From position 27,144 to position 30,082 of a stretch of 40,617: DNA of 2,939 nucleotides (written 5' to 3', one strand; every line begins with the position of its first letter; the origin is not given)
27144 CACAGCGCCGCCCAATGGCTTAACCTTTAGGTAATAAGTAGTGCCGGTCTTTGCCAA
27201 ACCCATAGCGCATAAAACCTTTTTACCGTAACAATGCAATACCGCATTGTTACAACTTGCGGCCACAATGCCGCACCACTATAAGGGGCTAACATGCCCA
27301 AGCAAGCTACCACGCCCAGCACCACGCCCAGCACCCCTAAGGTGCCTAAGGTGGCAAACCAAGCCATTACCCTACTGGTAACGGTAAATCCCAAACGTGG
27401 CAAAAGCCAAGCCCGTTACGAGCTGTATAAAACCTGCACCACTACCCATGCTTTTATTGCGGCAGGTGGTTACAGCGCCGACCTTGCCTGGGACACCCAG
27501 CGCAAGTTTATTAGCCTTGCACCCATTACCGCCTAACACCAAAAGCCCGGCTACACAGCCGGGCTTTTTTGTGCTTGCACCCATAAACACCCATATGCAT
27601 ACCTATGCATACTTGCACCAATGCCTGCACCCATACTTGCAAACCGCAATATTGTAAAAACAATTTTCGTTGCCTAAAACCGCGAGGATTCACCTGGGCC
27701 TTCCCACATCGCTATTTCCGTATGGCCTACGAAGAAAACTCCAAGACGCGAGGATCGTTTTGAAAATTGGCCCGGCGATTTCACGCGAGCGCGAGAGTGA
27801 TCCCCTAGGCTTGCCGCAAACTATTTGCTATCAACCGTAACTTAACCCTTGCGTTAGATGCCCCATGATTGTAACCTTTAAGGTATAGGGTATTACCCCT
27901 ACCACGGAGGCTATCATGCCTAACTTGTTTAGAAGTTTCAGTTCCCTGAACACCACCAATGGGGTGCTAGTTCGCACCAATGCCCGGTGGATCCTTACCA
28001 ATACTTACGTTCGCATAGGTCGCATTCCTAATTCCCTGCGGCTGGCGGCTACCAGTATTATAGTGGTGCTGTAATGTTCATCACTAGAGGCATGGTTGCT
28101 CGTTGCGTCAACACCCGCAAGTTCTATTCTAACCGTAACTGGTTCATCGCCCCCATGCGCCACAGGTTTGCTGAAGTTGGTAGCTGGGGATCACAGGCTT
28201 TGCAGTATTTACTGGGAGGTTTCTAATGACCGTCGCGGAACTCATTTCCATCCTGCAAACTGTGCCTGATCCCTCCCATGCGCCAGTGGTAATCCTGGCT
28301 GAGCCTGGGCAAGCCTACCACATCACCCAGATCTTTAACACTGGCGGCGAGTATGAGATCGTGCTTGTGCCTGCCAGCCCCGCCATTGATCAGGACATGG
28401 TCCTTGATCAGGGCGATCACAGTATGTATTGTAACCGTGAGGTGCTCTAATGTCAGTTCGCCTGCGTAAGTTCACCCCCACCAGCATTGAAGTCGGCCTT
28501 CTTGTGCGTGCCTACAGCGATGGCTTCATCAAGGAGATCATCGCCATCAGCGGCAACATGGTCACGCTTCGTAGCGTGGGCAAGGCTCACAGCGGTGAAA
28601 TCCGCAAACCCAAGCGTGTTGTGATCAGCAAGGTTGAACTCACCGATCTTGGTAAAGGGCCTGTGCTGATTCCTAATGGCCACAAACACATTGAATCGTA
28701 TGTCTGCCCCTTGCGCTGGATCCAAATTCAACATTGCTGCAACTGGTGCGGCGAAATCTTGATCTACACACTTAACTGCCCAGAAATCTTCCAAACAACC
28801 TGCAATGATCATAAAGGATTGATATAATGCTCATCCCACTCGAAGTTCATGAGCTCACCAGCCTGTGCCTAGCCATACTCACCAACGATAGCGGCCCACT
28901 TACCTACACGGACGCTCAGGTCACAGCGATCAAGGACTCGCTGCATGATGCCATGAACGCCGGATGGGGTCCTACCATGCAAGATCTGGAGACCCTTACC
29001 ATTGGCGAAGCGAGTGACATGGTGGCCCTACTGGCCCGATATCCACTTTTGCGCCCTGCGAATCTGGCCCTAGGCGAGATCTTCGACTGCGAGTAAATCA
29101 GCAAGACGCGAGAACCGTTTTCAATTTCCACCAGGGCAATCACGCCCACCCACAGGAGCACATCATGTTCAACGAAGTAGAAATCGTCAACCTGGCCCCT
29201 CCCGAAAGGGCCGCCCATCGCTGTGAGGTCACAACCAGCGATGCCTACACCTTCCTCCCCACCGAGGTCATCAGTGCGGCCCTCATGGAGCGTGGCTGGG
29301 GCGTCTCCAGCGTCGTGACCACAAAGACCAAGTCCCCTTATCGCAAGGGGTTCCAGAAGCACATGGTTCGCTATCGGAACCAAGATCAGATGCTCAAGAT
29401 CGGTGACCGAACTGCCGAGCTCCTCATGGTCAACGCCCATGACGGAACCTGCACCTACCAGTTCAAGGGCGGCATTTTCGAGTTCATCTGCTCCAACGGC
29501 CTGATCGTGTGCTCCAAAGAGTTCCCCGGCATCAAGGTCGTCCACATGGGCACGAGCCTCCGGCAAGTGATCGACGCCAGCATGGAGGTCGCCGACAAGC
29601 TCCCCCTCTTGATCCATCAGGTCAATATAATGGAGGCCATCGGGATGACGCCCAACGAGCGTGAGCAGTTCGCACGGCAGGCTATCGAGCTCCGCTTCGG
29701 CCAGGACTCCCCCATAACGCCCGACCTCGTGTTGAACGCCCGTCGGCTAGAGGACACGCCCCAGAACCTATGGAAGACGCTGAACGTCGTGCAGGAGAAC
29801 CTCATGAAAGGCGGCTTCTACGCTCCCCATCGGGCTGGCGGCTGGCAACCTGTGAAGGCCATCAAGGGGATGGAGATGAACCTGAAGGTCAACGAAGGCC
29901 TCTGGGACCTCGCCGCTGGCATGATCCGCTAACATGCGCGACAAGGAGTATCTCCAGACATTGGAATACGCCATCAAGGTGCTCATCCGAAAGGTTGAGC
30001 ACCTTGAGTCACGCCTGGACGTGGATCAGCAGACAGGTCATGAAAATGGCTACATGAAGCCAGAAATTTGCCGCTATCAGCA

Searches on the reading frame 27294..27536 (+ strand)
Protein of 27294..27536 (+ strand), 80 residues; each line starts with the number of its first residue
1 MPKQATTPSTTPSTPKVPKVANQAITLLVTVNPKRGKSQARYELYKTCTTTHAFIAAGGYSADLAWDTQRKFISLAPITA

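Call 7: search_protein_families(library=phrogs, proteins=[window:27294-27536:+], max_evalue=0.001)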
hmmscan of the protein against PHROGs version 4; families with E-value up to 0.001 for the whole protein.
window:27294-27536:+ (80 aa): 0 families

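Call 8: search_protein_families(library=pfam, proteins=[window:27294-27536:+], max_evalue=0.01)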
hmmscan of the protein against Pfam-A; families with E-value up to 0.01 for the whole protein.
window:27294-27536:+ (80 aa): 0 families

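Call 10: search_dna_similar(query=window:27294-27536:+, collection=phages, mode=protein, max_rows=25, max_evalue=0.01)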
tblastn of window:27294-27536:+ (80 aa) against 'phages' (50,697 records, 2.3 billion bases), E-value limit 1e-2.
No match.

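Call 22: find_homologous_proteins(query=window:27294-27533:+, max_evalue=0.001)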
Query seq(80 aa) (80 aa): 4 proteins with E <= 0.001 among 36 candidates.
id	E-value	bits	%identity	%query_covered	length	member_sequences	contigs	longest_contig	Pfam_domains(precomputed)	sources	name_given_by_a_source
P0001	2.1e-45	169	100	100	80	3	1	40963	-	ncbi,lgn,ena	-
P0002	2.6e-34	134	94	84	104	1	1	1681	-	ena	-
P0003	3.5e-30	121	84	79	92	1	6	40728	-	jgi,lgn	jgi:hypothetical protein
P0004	9.7e-23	97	72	76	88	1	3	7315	-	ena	-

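Call 23: search_solved_structures(query=window:27294-27533:+, max_evalue=10)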
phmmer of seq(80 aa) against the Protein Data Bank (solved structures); distinct sequences matched with E-value up to 10: 1.
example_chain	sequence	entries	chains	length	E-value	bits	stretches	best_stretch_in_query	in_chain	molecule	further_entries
6pol_A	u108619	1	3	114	0.61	13.7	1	2-44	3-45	Roundabout homolog 3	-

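Call 24: find_encoding_contigs(protein=P0003, flank=4000, max_places=6)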
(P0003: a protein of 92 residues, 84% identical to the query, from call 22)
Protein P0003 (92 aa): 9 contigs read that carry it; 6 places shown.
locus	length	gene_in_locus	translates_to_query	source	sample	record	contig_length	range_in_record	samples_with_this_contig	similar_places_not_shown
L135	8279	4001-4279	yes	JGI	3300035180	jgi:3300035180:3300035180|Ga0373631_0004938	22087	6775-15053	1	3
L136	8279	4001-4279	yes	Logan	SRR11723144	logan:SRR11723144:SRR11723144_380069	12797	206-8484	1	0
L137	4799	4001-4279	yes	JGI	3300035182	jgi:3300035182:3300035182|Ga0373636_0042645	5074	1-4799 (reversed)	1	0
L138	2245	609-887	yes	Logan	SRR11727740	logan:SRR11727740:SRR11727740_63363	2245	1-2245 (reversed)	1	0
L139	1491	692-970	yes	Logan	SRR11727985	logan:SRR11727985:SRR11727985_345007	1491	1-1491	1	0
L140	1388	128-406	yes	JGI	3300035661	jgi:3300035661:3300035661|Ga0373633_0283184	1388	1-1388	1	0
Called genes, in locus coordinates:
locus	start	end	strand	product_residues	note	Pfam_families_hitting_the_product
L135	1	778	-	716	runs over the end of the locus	PF16510:P22_portal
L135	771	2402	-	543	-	PF03237:Terminase_6N, PF17289:Terminase_6C (weak)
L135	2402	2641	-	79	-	-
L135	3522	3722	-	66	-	-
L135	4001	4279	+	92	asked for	-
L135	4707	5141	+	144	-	-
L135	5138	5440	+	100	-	-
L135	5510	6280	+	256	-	PF06067:DUF932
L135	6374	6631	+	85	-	-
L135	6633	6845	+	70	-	-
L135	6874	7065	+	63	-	-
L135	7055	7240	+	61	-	-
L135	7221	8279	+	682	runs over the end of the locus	PF12965:DUF3854, PF05272:VapE-like_dom (weak), PF19263:DUF5906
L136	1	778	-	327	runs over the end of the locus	?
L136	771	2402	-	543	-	PF03237:Terminase_6N, PF17289:Terminase_6C (weak)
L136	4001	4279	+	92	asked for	-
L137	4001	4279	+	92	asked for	-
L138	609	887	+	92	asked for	-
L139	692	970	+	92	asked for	-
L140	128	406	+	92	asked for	-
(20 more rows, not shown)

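Call 25: find_encoding_contigs(protein=P0001, flank=3000, max_places=3)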
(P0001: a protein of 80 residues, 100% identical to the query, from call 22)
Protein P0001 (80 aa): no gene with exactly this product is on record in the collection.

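Call 26: find_encoding_contigs(protein=P0002, flank=4000, max_places=4)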
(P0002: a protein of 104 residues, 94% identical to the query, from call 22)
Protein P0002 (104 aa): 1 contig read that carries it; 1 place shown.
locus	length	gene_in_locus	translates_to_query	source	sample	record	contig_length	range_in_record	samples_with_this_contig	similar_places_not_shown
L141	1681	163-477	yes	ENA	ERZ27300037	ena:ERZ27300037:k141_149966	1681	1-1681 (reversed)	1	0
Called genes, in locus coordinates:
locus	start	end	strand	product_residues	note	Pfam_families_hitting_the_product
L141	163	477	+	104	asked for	-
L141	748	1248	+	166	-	PF13392:HNH_3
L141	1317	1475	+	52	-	-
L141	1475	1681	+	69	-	?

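Call 27: find_encoding_contigs(protein=P0004, flank=4000, max_places=4)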
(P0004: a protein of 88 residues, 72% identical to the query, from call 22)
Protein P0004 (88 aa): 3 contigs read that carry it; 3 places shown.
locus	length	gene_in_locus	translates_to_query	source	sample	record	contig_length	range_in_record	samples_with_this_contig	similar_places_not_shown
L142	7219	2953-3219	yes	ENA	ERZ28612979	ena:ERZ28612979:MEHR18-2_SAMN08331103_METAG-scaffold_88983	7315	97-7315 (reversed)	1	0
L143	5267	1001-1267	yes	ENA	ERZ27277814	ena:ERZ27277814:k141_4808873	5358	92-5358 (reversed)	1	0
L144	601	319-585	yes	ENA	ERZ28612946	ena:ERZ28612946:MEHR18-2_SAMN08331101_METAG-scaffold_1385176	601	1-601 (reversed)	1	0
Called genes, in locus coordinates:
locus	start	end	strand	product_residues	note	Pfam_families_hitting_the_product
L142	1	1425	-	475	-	?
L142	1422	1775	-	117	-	-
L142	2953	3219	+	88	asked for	-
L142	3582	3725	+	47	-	-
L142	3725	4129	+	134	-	-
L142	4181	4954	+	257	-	PF06067:DUF932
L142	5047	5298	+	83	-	-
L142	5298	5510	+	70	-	-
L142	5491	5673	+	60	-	-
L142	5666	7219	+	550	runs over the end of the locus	?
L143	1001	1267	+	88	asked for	-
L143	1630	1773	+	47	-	-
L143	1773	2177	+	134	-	-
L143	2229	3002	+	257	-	PF06067:DUF932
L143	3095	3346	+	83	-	-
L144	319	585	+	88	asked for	-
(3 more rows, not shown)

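Call 38: list_cluster_members(proteins=[P0001])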
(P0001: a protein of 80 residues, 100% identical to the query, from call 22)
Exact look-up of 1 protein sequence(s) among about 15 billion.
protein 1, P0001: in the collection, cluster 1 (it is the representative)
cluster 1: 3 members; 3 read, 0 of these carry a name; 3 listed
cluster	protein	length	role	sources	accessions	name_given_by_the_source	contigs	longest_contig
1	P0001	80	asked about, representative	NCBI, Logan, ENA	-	-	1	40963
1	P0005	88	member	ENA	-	-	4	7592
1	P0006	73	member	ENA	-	-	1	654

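Call 39: find_encoding_contigs(protein=P0005, flank=5000, max_places=5)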
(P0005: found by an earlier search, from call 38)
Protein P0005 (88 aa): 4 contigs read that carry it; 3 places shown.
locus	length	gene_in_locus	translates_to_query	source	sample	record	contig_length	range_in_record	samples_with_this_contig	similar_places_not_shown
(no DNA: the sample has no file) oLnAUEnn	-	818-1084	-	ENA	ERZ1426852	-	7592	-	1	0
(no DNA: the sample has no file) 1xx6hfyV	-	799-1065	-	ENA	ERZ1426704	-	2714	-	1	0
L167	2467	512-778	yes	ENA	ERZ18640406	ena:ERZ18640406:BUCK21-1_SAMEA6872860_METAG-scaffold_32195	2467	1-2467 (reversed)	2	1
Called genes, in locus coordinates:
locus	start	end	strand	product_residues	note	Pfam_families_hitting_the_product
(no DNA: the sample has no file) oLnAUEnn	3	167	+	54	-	?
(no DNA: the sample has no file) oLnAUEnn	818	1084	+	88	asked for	-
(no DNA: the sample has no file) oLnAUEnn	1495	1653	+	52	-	-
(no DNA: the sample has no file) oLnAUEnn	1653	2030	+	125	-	-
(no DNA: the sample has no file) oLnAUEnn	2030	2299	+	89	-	-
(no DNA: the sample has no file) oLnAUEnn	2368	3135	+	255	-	PF06067:DUF932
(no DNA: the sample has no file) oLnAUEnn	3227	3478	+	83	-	-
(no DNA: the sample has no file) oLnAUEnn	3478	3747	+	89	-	-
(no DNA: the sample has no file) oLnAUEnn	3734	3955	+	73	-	-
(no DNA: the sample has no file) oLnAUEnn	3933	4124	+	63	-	-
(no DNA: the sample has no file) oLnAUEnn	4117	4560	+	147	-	PF12965:DUF3854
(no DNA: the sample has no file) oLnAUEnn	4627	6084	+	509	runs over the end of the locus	PF05272:VapE-like_dom (weak), PF19263:DUF5906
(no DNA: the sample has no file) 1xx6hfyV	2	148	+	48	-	?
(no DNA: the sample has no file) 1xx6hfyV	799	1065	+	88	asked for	-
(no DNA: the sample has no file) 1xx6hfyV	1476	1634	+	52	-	-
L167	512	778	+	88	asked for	-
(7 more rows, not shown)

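Call 55: predict_structure(alignment_id=A5)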
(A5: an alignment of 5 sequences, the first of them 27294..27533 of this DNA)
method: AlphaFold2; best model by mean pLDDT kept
length: 80 residues; sequences in the alignment: 5
mean_pLDDT: 51.7   pTM: 0.26
mean pLDDT of the five models: 51.7, 50.6, 48.5, 48.0, 46.6
residues with pLDDT >= 90: 0; 70-90: 0; 50-70: 53; < 50: 27
segments of 3 or more residues with pLDDT < 50: 1-22, 78-80
pLDDT, mean of each block of 10 residues (from residue 1): 42 43 52 53 56 53 60 53
secondary structure, 60 per line:
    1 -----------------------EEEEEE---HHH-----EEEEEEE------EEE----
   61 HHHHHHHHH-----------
elements in order: E24-29 E41-47 E54-56 H61-69
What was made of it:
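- Tried and rejected: The first AlphaFold model was unusable (pLDDT 52, call 55).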

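Call 56: search_protein_representatives(alignment_id=A5)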
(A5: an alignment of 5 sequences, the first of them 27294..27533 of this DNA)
Query: 5 sequences, 92 profile positions. Proteins with E-value up to 0.001 (for the whole library): 2146; up to 1e-10: 331; up to 1e-30: 1. The best 150 are listed.
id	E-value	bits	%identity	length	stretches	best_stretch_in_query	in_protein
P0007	2.9e-31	123.4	-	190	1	2-88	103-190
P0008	2.3e-25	104.4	-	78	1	19-90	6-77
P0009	1.7e-24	101.6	-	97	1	14-88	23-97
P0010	1.7e-23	98.5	-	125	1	3-88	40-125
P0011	9.3e-21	89.7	-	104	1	9-88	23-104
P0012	7.3e-20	86.8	-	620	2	41-89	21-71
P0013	6.1e-19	83.9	-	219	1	5-88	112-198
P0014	1.3e-18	82.8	-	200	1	14-87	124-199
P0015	1.4e-18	82.7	-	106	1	10-87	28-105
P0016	1.6e-18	82.5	-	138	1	14-88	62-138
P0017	3.6e-18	81.4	-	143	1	4-88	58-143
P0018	5.0e-18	80.9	-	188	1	3-87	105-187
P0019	5.5e-18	80.8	-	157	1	9-88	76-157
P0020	5.7e-18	80.8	-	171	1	7-88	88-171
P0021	9.8e-18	80.0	-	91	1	1-87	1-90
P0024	1.2e-17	79.7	-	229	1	3-88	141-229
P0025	2.0e-17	79.0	-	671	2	39-85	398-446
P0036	2.6e-16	75.5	-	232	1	2-87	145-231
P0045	1.0e-15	73.5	-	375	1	7-89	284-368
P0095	8.2e-14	67.4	-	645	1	4-87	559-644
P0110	1.5e-13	66.6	-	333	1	13-87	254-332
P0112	1.5e-13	66.6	-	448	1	11-87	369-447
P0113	1.6e-13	66.5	-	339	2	16-85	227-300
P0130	3.2e-13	65.5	-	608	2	33-86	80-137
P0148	7.9e-13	64.3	-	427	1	17-86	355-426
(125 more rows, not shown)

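Call 57: search_protein_families(library=pfam, proteins=[P0012, P0025, P0095, P0130, P0112, P0148, P0045, P0113, P0110, P0007], max_evalue=0.01)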
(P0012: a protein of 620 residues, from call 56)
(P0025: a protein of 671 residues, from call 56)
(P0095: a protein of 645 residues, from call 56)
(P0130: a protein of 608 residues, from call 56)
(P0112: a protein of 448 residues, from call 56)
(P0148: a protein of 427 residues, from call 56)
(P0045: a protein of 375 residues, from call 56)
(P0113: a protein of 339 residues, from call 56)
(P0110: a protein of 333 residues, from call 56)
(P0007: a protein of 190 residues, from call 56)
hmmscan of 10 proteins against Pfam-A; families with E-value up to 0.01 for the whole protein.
P0012 (620 aa): 1 family
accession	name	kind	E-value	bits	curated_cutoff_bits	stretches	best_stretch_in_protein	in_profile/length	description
PF08962.16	Rv2632c-like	-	0.00043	20.6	25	1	205-250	19-65/82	Rv2632c-like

P0025 (671 aa): 2 families
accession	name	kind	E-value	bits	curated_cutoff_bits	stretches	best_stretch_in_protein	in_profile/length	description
PF00628.35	PHD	-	3.9e-06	27.2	24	1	93-132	3-47/47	PHD-finger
PF22908.2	PHD_NSD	-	5e-06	27.2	23.9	1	142-180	5-42/57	Histone-lysine N-methyltransferase NSD-like, PHD zinc finger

P0095 (645 aa): 3 families
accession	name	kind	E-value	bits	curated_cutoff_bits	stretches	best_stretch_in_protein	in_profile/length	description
PF00176.29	SNF2-rel_dom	-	2.7e-17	63.2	24.9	1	44-286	25-267/290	SNF2-related domain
PF04851.21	ResIII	-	1.8e-05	25.2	22.5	1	43-151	30-139/164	Type III restriction enzyme, res subunit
PF00271.37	Helicase_C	-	6.9e-05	23.5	23.5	1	319-425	2-109/110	Helicase conserved C-terminal domain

P0130 (608 aa): 1 family
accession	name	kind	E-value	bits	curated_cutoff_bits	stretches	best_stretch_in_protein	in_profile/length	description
PF22887.1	DUF7022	-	0.0054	17.4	27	0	191-237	78-125/166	Family of unknown function (DUF7022)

P0112 (448 aa): 2 families
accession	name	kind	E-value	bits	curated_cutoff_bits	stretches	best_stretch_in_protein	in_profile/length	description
PF00271.37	Helicase_C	-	2.6e-06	28.1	23.5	1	138-244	2-109/110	Helicase conserved C-terminal domain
PF21990.2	SH2_1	-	0.0089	16.9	27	0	215-297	16-101/108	SH2 domain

P0148 (427 aa): 4 families
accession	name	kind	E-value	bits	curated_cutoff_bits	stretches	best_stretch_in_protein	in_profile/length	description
PF04539.22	Sigma70_r3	-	4.6e-05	23.9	25.3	0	211-247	22-58/78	Sigma-70 region 3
PF20250.3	FapA_N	-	0.0013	18.6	27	0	216-242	20-46/178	Flagellar Assembly Protein A N-terminal region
PF22451.2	NirdL-like_HTH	-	0.0023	17.9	27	0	298-320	17-39/47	Siroheme decarboxylase NirDL-like HTH domain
PF08281.18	Sigma70_r4_2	-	0.0062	16.6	25.7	0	294-322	23-51/54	Sigma-70, region 4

P0045 (375 aa): 0 families

P0113 (339 aa): 4 families
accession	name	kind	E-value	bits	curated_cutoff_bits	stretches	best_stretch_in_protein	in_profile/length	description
PF22908.2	PHD_NSD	-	1.5e-05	25.6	23.9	1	5-46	5-46/57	Histone-lysine N-methyltransferase NSD-like, PHD zinc finger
PF13639.12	zf-RING_2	-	0.00088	19.9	27.3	1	5-52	3-43/44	Ring finger domain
PF08746.17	zf-RING-like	-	0.0011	19.5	26.6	1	23-52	14-43/43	RING-like domain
PF00628.35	PHD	-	0.0056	17.1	24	0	5-52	1-47/47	PHD-finger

P0110 (333 aa): 0 families

P0007 (190 aa): 0 families

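Call 74: search_protein_families(library=ncbifam, proteins=[window:27294-27533:+, P0016, P0017, P0024, P0013, P0036, P0095], max_evalue=0.01)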
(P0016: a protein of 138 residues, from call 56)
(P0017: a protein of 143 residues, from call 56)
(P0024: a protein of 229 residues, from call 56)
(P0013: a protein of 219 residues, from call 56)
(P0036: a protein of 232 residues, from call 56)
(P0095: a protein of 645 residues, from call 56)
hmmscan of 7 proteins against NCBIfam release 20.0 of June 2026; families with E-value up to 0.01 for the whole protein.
window:27294-27533:+ (80 aa): 0 families

P0016 (138 aa): 0 families

P0017 (143 aa): 0 families

P0024 (229 aa): 0 families

P0013 (219 aa): 0 families

P0036 (232 aa): 0 families

P0095 (645 aa): 5 families
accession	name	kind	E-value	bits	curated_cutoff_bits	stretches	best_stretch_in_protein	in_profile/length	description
NF053675.1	pilus_reg_Snf2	equivalog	6.7e-09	34.4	1100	1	44-190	611-748/1029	pilus expression-regulating Snf2 family helicase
NF042964.1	phospholipD_antiphage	equivalog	7.5e-09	34.5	1100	1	365-470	731-834/895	phospholipase D-like domain-containing anti-phage protein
NF038318.1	DISARM_DrmD_b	equivalog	4.6e-07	28.3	950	1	391-465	497-570/868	DISARM system SNF2-like helicase DrmD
NF038317.1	DISARM_DrmD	equivalog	1.1e-05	24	610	1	358-457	538-645/1021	DISARM system SNF2-like helicase DrmD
NF041790.1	anti-phage_ZorD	equivalog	7.8e-05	20.8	1500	1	384-435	984-1033/1035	type I Zorya anti-phage system protein ZorD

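Call 77: search_solved_structures(query=A7, max_evalue=10)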
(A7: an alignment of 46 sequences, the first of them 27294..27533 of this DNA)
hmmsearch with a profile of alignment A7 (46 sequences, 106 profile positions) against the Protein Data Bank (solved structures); distinct sequences matched with E-value up to 10: 1.
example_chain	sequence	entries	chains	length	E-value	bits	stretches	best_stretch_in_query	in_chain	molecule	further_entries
6uje_A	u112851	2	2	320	0.77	13.4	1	41-67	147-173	Endoglucanase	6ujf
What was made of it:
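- Tried and rejected: No Pfam, PHROG or NCBIfam hit (calls 7, 8, 74), and no PDB sequence hit (calls 23, 77).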

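Call 84: predict_structure(alignment_id=A7)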
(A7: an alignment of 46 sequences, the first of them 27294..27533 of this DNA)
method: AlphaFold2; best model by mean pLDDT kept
length: 80 residues; sequences in the alignment: 46
mean_pLDDT: 85.4   pTM: 0.65
mean pLDDT of the five models: 85.4, 84.8, 84.3, 83.2, 83.1
residues with pLDDT >= 90: 48; 70-90: 16; 50-70: 16; < 50: 0
segments of 3 or more residues with pLDDT < 50: none
pLDDT, mean of each block of 10 residues (from residue 1): 65 69 93 87 93 93 94 89
secondary structure, 60 per line:
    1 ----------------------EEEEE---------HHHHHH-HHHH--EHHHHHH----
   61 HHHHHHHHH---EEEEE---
elements in order: E23-27 H37-42 H44-47 H51-56 H61-69 E73-77

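Call 86: fold_search(model_id=the predicted structure, library=pdb)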
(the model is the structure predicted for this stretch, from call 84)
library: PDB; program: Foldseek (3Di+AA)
matches with E <= 10: 17; with E <= 0.001: 0
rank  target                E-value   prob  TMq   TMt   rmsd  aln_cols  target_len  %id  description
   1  3j9w_B2               3.5e+00  0.08  0.35  0.44   4.9        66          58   15  Cryo-EM structure of the Bacillus subtilis MifM-stalled ribosome complex (released 2015-04-29)
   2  8rwg_4                4.2e+00  0.08  0.37  0.46   4.6        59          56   10  PAO1 wild-type ribosome, R, reference map (released 2025-02-12)
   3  4wfa_W                5.2e+00  0.08  0.37  0.47   4.6        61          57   11  The crystal structure of the large ribosomal subunit of Staphylococcus aureus in complex with linezolid (released 2015-10-21)
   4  5myj_B2               5.5e+00  0.05  0.32  0.39   5.3        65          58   17  Structure of 70S ribosome from Lactococcus lactis (released 2017-10-11)
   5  8rd8_YW               5.9e+00  0.08  0.36  0.47   4.4        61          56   10  Cryo-EM structure of P. urativorans 70S ribosome in complex with hibernation factors Balon and RaiA (structure 1). (released 2024-02-21)
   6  5xym_Z                6.3e+00  0.08  0.40  0.50   4.5        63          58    8  Large subunit of Mycobacterium smegmatis (released 2017-09-27)
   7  9e6q_AY               6.3e+00  0.06  0.35  0.19   4.6        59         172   10  Cryo-EM structure of the Pyrobaculum calidifontis 50S ribosomal subunit in complex with Dri (released 2024-11-20)
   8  5v7q_Z                6.8e+00  0.11  0.47  0.60   3.8        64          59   11  Cryo-EM structure of the large ribosomal subunit from Mycobacterium tuberculosis bound with a potent linezolid analog (released 2017-09-20)
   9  4ce4_3                6.8e+00  0.08  0.41  0.52   4.1        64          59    8  39S large subunit of the porcine mitochondrial ribosome (released 2013-12-18)
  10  4wce_W                6.8e+00  0.07  0.38  0.48   4.4        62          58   13  The crystal structure of the large ribosomal subunit of Staphylococcus aureus (released 2015-10-21)
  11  3j3v_Y                6.8e+00  0.04  0.31  0.38   5.0        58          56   17  Atomic model of the immature 50S subunit from Bacillus subtilis (state I-a) (released 2013-06-12)
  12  9h91_Z                7.2e+00  0.07  0.39  0.48   4.4        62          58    6  Cryo-EM structure of the Vibrio natrigens 50S ribosomal subunit in complex with the proline-rich antimicrobial peptide (released 2025-05-21)
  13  6nl2_A                7.2e+00  0.01  0.22  0.04  12.3        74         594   14  Apo NIS synthetase DesD variant R306Q (released 2020-01-15)
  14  6yhs_V                7.7e+00  0.06  0.38  0.48   4.4        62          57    5  Acinetobacter baumannii ribosome-amikacin complex - 50S subunit (released 2020-09-16)
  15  6ddd_M                8.3e+00  0.04  0.33  0.42   4.9        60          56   15  Structure of the 50S ribosomal subunit from Methicillin Resistant Staphylococcus aureus in complex with the oxazolidin (released 2019-03-20)
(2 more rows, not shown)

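Call 92: fold_search(model_id=the predicted structure, library=viral)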
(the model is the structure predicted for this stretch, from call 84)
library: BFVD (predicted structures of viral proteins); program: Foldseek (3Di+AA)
matches with E <= 10: 18; with E <= 0.001: 0
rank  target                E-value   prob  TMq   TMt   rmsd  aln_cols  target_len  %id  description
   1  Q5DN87                5.6e-03  1.00  0.70  0.38   9.2        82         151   27  Gp18 [Alphaproteobacteria phage PhiJL001]
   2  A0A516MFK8            2.5e-01  0.96  0.61  0.29   7.4        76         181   16  (no name in the UniProt tables at hand)
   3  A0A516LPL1            2.5e+00  0.18  0.50  0.21  12.6        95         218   15  (no name in the UniProt tables at hand)
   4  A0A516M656            2.9e+00  0.28  0.56  0.30   3.4        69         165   20  (no name in the UniProt tables at hand)
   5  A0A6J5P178            3.1e+00  0.21  0.54  0.23   9.8        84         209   11  Uncharacterized protein [uncultured Caudovirales phage]
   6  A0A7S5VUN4            3.3e+00  0.03  0.23  0.10  11.5        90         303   14  (no name in the UniProt tables at hand)
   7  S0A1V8                5.2e+00  0.05  0.27  0.38   9.2        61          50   10  Uncharacterized protein [Cellulophaga phage phi46:3]
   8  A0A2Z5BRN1            5.2e+00  0.02  0.22  0.14  13.2        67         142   12  ORF54 (Fragment) [Human herpesvirus 3]
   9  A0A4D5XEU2            5.6e+00  0.08  0.39  0.11   5.2        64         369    9  Metallopeptidase family M24 [Mimivirus LCMiAC02]
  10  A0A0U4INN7            5.6e+00  0.01  0.17  0.11  12.9        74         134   11  Uncharacterized protein [Arthrobacter phage Salgado]
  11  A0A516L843            7.2e+00  0.01  0.22  0.15   7.1        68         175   13  (no name in the UniProt tables at hand)
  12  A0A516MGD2            7.7e+00  0.04  0.39  0.29   9.2       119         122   13  (no name in the UniProt tables at hand)
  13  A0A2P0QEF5            8.3e+00  0.03  0.35  0.30  14.5        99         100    5  Uncharacterized protein [Haloarcula hispanica pleomorphic virus 4]
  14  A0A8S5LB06            8.3e+00  0.01  0.23  0.04  11.6        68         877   13  Uncharacterized protein [Podoviridae sp. ctBev14]
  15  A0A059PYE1            8.8e+00  0.06  0.29  0.02   1.6        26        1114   23  Tail protein [Anabaena phage A-4L]
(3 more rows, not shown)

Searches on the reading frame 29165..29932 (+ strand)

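Call 7: search_protein_families(library=phrogs, proteins=[window:29165-29932:+], max_evalue=0.001)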
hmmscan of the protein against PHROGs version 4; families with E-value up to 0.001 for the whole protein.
window:29165-29932:+ (255 aa): 1 family
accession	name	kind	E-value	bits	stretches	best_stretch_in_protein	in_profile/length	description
phrog_12094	-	unknown function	1.2e-43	150.3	1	5-254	22-275/281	-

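Call 8: search_protein_families(library=pfam, proteins=[window:29165-29932:+], max_evalue=0.01)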
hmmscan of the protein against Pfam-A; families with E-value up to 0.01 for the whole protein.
window:29165-29932:+ (255 aa): 1 family
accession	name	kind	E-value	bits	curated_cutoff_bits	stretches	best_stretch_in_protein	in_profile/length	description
PF06067.16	DUF932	-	1.1e-27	97.7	23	1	24-223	5-212/227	Domain of unknown function (DUF932)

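Call 74: search_protein_families(library=ncbifam, proteins=[window:29165-29929:+], max_evalue=0.01)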
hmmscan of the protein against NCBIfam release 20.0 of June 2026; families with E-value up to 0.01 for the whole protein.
window:29165-29929:+ (255 aa): 0 families
